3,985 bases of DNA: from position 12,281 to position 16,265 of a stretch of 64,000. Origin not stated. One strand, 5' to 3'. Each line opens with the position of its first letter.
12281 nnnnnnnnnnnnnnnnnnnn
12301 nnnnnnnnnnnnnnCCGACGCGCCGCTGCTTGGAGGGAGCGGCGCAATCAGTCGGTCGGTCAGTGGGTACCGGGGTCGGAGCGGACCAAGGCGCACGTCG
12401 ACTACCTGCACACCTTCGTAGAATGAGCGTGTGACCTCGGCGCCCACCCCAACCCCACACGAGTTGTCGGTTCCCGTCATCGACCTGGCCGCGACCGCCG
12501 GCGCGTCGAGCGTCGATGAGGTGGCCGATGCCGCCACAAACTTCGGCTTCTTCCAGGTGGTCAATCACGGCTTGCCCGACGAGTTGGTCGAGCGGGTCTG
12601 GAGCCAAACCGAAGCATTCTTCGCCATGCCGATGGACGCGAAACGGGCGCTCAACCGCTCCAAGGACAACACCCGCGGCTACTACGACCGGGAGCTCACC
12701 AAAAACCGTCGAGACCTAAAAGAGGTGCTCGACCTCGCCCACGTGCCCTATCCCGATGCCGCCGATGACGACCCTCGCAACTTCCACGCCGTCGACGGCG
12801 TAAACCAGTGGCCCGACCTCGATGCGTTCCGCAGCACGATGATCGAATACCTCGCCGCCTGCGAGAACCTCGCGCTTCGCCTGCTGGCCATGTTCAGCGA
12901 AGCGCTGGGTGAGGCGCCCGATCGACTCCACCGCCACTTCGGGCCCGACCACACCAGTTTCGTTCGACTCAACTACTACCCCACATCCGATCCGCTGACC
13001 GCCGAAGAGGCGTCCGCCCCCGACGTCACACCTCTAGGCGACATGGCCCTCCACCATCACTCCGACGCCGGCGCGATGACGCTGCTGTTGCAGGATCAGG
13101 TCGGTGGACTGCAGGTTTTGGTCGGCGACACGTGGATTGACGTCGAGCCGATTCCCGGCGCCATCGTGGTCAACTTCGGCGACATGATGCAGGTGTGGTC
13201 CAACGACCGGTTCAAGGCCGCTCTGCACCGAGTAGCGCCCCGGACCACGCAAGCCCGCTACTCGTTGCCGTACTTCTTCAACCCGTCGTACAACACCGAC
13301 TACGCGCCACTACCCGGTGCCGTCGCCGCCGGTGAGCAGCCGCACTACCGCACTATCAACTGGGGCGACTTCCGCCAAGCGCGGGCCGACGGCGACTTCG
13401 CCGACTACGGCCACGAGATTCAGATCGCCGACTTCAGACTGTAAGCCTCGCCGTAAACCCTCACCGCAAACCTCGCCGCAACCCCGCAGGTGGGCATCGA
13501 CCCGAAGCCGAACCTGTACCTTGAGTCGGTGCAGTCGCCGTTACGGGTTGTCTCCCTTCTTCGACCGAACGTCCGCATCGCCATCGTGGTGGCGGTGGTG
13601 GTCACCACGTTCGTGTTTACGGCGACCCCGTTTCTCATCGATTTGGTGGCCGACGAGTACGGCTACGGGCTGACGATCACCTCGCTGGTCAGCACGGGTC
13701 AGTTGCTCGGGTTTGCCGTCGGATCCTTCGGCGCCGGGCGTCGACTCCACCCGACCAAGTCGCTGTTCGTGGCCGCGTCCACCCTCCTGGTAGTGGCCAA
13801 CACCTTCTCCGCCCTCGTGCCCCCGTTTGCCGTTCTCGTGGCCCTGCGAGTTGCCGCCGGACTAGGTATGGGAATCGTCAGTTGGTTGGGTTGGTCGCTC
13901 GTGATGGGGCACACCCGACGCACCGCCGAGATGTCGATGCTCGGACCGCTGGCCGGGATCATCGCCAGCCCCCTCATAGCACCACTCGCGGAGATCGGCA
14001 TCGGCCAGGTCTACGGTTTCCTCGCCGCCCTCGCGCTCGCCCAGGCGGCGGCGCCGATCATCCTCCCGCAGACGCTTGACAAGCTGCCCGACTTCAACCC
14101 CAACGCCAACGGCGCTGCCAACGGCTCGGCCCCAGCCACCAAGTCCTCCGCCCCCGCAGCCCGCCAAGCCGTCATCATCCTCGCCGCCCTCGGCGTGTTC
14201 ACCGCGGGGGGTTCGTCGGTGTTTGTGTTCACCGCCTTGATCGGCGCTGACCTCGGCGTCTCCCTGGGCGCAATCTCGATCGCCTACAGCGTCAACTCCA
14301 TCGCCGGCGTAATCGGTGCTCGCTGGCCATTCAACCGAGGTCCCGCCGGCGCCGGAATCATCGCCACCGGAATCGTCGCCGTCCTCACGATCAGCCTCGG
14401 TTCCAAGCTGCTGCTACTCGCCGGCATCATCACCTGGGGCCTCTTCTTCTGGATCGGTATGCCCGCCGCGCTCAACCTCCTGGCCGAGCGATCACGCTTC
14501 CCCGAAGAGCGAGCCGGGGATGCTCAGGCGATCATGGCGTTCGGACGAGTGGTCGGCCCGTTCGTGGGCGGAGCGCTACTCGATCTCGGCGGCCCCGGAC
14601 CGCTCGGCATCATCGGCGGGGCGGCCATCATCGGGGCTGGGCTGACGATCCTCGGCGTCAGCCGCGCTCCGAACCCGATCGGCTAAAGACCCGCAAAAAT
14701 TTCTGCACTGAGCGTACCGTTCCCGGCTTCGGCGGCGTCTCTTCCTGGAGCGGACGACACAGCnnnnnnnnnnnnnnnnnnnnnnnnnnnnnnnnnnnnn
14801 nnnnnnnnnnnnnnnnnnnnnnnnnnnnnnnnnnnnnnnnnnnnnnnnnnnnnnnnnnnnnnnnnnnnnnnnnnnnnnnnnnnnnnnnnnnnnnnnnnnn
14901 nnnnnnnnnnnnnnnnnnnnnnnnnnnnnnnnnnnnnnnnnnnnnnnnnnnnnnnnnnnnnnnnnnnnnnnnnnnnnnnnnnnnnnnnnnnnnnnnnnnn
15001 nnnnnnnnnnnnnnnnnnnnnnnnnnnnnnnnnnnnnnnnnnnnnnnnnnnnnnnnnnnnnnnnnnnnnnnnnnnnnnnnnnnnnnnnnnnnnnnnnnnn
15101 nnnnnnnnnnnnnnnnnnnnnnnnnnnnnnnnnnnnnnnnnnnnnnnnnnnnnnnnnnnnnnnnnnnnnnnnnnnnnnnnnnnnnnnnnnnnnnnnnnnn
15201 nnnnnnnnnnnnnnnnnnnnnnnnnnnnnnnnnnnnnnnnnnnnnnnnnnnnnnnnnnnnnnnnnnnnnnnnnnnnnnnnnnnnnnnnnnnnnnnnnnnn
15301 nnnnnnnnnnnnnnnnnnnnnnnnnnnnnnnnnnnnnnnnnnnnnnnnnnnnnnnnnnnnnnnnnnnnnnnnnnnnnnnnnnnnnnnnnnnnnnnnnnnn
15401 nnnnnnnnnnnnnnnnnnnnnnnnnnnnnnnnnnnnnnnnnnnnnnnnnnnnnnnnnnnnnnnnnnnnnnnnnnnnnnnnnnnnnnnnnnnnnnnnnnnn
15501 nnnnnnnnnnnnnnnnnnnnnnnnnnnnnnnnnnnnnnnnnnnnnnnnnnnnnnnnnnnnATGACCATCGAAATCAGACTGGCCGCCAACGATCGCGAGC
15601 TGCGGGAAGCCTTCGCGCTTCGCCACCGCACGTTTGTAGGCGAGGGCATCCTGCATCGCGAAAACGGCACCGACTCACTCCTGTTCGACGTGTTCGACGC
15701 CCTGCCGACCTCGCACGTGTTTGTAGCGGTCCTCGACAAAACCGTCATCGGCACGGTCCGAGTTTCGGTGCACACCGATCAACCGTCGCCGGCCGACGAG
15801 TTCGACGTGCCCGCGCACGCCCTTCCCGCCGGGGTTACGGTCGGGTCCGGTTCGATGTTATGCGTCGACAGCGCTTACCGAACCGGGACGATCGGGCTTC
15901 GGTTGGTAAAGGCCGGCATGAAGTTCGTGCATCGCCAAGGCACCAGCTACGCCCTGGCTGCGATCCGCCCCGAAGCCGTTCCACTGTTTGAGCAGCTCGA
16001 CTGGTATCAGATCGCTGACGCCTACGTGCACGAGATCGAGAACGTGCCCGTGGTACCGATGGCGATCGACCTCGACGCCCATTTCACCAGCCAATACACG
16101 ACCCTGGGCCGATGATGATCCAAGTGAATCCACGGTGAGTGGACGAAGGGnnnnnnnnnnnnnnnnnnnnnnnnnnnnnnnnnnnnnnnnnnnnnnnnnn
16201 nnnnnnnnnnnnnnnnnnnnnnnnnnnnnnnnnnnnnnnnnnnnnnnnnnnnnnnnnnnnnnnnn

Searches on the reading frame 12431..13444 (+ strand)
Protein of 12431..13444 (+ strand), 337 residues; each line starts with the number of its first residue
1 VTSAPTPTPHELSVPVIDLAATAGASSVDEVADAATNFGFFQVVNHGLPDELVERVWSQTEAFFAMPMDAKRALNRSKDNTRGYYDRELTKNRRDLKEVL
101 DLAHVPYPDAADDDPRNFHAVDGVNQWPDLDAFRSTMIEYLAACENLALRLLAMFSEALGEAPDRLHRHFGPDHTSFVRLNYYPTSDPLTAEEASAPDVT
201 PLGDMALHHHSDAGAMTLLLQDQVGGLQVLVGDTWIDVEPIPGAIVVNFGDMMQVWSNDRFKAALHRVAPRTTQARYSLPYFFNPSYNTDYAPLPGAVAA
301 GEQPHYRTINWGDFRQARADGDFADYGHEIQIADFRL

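Call 79: search_protein_families(library=pfam, proteins=[window:12431-13444:+], max_evalue=0.0001)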
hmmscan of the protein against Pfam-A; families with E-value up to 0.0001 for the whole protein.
window:12431-13444:+ (337 aa): 2 families
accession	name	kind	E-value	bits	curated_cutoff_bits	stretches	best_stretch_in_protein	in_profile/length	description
PF03171.26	2OG-FeII_Oxy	-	4e-28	98.1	23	1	176-285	3-101/101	2OG-Fe(II) oxygenase superfamily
PF14226.12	DIOX_N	-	5.9e-26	91.9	27.3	1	14-129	1-116/117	non-haem dioxygenase in morphine synthesis N-terminal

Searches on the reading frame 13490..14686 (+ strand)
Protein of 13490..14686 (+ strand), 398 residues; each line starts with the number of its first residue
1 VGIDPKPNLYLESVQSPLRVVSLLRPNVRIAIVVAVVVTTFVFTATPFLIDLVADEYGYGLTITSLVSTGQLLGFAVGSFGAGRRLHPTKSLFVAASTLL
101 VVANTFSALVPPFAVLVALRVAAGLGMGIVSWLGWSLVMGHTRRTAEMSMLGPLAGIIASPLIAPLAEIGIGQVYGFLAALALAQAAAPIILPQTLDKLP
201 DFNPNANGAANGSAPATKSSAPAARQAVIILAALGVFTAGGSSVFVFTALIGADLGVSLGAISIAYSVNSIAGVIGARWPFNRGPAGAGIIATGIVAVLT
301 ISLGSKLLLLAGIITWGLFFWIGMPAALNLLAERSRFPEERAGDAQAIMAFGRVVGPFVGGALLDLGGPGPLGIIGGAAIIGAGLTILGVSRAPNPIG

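Call 79: search_protein_families(library=pfam, proteins=[window:13490-14686:+], max_evalue=0.0001)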
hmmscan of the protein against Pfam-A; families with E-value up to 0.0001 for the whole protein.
window:13490-14686:+ (398 aa): 1 family
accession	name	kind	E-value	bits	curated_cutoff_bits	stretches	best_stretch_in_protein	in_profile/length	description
PF07690.21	MFS_1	-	6.1e-13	48.8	33.4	1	34-360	3-346/347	Major Facilitator Superfamily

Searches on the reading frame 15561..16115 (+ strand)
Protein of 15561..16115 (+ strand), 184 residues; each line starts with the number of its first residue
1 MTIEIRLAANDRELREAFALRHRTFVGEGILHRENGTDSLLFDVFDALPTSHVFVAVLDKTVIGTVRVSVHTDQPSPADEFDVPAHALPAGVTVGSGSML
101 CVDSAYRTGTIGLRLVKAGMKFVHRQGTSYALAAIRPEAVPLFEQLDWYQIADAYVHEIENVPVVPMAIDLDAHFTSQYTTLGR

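Call 79: search_protein_families(library=pfam, proteins=[window:15561-16115:+], max_evalue=0.0001)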
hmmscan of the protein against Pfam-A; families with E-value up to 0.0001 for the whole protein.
window:15561-16115:+ (184 aa): 3 families
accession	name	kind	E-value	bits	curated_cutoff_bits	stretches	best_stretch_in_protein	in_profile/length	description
PF21926.2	FeeM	-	2.3e-20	73.4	27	1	16-170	1-158/158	N-acyl amino acid synthase FeeM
PF00583.31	Acetyltransf_1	-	3.5e-05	24.5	20.7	1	42-146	21-114/116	Acetyltransferase (GNAT) family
PF13444.12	Acetyltransf_5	-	5.7e-05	24.2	22.4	1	20-114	1-99/102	Acetyltransferase (GNAT) domain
